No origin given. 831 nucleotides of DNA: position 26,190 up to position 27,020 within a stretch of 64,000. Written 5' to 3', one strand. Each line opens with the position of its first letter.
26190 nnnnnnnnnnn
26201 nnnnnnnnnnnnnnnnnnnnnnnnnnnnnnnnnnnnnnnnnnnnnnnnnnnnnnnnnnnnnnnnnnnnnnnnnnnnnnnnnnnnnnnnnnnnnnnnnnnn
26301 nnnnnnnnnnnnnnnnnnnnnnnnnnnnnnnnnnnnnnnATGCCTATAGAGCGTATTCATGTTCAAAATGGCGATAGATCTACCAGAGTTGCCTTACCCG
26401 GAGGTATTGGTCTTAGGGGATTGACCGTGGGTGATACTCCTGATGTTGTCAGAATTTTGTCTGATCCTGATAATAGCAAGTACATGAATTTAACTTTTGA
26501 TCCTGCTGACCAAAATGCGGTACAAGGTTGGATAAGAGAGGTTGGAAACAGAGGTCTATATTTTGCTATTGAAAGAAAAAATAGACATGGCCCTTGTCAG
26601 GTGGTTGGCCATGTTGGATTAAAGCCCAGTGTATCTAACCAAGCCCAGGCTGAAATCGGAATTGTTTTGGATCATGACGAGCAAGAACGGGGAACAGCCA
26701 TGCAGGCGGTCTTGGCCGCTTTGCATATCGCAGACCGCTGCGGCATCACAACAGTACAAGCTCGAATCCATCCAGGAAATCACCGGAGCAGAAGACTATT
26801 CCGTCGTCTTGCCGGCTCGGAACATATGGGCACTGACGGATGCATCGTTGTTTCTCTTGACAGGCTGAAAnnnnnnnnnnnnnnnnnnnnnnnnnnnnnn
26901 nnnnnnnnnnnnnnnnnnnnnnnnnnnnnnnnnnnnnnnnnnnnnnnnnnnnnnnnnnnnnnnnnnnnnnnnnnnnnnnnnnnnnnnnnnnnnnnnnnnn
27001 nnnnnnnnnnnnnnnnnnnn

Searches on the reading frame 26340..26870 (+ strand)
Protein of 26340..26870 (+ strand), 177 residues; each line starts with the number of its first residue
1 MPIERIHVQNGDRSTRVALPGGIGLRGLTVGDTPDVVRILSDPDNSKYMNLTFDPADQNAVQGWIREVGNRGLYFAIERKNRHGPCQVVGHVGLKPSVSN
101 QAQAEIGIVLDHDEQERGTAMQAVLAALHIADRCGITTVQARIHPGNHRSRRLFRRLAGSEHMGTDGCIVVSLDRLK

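Call 114: search_solved_structures(query=window:26340-26870:+, max_evalue=1)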
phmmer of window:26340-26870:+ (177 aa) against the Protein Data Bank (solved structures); distinct sequences matched with E-value up to 1: 4.
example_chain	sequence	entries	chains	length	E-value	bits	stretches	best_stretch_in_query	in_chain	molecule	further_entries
1yvo_A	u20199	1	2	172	0.081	16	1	25-158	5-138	conserved hypothetical protein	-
2bl1_A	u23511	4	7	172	0.081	16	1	25-158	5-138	PUTATIVE PHOSPHINOTHRICIN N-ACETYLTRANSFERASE PA4866 | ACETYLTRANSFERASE PA4866 FROM P. AERUGINOSA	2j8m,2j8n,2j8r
1vhs_A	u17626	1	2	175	0.35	14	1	66-158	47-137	similar to phosphinothricin acetyltransferase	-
2qv5_A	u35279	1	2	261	0.56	13.3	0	56-77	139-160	Uncharacterized protein Atu2773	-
